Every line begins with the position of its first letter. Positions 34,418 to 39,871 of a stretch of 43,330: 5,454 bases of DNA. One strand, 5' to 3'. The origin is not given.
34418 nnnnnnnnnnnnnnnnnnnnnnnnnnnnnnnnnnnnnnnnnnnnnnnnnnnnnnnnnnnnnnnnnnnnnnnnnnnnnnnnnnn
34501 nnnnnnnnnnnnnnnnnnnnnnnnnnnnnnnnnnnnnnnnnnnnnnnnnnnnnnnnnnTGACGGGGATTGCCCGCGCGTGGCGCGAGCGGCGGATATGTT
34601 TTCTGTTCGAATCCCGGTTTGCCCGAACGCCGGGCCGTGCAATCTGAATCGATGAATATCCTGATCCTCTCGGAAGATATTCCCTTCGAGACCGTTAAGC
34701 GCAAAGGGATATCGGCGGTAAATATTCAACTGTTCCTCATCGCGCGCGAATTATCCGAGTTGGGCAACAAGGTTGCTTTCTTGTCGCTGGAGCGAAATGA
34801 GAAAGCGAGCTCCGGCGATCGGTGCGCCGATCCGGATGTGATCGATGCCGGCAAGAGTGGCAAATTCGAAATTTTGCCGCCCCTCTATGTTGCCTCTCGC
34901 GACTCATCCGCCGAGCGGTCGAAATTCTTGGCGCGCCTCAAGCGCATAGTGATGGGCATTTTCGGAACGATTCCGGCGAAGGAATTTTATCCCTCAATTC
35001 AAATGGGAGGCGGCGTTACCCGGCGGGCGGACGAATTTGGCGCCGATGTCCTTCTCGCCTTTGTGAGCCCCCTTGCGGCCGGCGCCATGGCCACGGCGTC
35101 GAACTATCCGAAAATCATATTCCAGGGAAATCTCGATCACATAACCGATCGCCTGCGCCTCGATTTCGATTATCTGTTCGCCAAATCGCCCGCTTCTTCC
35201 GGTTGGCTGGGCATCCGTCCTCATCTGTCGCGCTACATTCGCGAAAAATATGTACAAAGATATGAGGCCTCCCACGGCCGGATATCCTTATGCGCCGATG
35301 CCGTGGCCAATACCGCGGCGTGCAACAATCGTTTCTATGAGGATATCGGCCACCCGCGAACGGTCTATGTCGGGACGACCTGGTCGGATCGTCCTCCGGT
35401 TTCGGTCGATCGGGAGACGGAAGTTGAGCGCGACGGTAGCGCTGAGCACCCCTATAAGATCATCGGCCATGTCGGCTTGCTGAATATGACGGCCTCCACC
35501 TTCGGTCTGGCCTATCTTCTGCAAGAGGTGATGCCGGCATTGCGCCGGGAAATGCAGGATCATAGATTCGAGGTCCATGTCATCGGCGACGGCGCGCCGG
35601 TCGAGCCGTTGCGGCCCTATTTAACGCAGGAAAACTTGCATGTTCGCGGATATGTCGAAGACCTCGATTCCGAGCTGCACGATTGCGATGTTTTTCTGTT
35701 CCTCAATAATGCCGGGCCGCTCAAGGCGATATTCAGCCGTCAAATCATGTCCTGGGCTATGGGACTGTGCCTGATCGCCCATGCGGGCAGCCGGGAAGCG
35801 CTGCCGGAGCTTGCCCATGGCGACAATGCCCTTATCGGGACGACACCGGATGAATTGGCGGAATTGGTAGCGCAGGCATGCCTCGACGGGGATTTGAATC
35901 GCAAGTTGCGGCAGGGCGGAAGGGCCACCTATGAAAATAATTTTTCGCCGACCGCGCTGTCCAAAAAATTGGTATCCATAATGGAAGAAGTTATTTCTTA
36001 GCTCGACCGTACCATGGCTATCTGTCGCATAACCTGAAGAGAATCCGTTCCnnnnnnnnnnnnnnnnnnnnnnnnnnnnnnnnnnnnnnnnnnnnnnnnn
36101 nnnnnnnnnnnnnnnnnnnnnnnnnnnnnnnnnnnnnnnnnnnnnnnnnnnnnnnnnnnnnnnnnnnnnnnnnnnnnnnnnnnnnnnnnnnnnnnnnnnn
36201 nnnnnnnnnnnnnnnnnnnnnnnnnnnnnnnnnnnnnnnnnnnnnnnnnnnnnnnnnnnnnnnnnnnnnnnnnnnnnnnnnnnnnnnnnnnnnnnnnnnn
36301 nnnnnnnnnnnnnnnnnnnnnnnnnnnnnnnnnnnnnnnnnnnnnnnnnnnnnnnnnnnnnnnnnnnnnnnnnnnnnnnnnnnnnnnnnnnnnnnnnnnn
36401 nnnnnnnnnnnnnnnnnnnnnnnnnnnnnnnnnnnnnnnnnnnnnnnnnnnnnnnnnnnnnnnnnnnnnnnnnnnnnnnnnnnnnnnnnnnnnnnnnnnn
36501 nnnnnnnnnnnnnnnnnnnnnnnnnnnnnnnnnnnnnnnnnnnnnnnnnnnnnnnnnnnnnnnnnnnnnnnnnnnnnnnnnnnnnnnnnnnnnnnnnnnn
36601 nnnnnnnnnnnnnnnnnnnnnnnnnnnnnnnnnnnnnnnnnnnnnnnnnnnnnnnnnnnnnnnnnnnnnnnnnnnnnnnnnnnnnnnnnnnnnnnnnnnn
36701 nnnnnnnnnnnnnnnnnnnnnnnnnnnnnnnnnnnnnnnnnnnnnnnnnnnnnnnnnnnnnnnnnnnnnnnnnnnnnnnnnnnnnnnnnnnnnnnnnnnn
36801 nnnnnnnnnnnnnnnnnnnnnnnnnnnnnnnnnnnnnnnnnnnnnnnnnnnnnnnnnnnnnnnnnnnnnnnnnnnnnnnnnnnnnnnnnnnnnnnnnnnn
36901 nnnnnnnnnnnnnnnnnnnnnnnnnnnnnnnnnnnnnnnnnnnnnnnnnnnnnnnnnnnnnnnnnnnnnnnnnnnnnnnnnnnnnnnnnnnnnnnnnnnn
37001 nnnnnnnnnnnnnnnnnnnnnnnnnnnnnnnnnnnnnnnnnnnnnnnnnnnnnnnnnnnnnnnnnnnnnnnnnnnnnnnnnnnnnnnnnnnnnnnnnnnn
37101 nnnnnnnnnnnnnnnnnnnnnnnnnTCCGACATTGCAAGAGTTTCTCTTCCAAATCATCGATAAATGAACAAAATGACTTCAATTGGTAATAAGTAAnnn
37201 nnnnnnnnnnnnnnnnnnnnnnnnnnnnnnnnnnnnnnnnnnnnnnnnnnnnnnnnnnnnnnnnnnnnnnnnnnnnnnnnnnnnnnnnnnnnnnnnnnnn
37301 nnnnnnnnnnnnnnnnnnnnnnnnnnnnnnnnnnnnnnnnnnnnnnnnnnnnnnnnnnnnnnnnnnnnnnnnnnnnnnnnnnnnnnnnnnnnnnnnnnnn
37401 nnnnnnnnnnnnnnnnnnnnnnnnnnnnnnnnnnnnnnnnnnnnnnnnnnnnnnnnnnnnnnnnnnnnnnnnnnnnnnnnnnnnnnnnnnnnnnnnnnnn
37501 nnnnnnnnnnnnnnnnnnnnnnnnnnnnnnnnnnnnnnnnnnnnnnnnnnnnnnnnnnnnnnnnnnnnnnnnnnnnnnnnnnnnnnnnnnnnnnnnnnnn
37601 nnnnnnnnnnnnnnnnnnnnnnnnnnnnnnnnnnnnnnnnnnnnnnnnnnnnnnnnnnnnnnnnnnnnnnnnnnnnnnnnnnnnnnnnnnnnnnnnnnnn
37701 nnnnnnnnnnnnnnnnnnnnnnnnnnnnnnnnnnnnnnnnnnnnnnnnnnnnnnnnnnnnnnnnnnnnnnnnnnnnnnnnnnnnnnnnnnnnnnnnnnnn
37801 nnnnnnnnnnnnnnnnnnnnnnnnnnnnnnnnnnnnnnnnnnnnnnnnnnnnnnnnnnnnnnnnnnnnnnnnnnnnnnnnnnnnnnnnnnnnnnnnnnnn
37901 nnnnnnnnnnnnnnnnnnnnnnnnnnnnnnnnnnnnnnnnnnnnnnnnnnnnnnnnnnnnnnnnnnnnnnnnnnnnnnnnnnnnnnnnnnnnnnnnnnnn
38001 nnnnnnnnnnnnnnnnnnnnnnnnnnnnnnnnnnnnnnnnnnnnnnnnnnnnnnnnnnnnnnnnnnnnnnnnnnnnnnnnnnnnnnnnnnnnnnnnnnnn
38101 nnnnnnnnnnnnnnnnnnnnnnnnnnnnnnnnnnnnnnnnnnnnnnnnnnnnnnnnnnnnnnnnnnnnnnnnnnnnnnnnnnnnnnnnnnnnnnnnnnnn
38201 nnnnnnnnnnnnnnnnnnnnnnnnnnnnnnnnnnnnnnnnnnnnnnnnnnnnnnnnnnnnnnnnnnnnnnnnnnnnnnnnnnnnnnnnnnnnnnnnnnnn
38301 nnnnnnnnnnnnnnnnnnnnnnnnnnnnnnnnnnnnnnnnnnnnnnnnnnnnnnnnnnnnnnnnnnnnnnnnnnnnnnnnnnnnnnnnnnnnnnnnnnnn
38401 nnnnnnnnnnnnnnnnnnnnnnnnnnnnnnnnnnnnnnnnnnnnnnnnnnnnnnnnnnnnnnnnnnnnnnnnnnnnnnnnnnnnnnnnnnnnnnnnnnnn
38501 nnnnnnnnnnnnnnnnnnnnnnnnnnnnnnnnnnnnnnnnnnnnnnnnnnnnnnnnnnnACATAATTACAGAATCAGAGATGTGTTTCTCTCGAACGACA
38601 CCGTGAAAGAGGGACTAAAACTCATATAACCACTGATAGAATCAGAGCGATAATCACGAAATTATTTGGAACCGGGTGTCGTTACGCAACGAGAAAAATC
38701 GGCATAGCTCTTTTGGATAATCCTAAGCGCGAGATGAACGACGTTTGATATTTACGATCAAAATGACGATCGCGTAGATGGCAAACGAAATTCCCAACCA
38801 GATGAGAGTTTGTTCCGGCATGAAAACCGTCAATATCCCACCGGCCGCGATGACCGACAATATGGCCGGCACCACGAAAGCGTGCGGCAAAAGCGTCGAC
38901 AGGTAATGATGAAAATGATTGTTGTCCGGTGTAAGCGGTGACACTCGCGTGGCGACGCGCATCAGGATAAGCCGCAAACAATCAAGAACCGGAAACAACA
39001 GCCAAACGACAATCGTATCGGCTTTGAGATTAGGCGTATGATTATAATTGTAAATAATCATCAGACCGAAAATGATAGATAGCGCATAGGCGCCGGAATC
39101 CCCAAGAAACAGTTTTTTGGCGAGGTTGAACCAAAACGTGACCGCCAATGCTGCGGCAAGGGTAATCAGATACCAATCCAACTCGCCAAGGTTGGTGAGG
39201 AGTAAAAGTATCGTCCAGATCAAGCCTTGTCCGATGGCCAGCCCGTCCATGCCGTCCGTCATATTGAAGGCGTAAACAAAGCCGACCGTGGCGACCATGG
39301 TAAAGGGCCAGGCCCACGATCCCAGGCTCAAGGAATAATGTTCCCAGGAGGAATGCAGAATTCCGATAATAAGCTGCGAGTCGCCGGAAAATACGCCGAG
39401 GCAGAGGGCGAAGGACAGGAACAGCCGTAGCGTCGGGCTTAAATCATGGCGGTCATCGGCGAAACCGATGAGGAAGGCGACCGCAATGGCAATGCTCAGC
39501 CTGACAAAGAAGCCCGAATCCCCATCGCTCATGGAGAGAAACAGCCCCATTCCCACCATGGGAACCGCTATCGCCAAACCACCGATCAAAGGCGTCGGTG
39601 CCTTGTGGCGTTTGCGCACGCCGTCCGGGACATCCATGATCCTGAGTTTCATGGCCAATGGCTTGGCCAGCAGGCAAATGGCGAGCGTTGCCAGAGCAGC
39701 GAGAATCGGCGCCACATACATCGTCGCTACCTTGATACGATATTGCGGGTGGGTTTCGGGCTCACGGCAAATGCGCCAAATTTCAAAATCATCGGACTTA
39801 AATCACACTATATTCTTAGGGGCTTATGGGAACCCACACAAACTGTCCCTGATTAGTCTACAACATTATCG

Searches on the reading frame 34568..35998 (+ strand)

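Call 6: search_protein_families(library=pfam, proteins=[window:34568-35998:+], max_evalue=0.001)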
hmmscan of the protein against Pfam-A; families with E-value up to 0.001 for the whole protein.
window:34568-35998:+ (477 aa): 2 families
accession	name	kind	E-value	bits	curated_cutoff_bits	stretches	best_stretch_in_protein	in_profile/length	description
PF13692.12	Glyco_trans_1_4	-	9.7e-11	42.5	27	1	297-436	2-138/142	Glycosyl transferases group 1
PF00534.26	Glycos_transf_1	-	0.0003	20.8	26.4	1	318-452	33-170/172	Glycosyl transferases group 1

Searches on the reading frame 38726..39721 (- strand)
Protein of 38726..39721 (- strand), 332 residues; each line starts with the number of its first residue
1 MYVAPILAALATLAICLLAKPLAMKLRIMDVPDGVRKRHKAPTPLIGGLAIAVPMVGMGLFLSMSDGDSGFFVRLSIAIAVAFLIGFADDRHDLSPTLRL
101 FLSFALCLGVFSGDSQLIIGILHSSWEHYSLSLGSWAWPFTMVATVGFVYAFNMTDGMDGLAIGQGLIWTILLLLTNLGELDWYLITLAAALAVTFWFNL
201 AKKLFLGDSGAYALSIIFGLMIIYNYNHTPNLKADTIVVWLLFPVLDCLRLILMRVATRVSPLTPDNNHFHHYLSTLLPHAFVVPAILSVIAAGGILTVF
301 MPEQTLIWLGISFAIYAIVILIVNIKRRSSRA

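Call 6: search_protein_families(library=pfam, proteins=[window:38726-39721:-], max_evalue=0.001)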
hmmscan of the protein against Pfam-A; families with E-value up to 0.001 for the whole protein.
window:38726-39721:- (332 aa): 1 family
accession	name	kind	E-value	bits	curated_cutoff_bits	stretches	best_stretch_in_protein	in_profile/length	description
PF00953.26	Glycos_transf_4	-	3.8e-23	82.7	27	1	75-224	4-158/160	Glycosyl transferase family 4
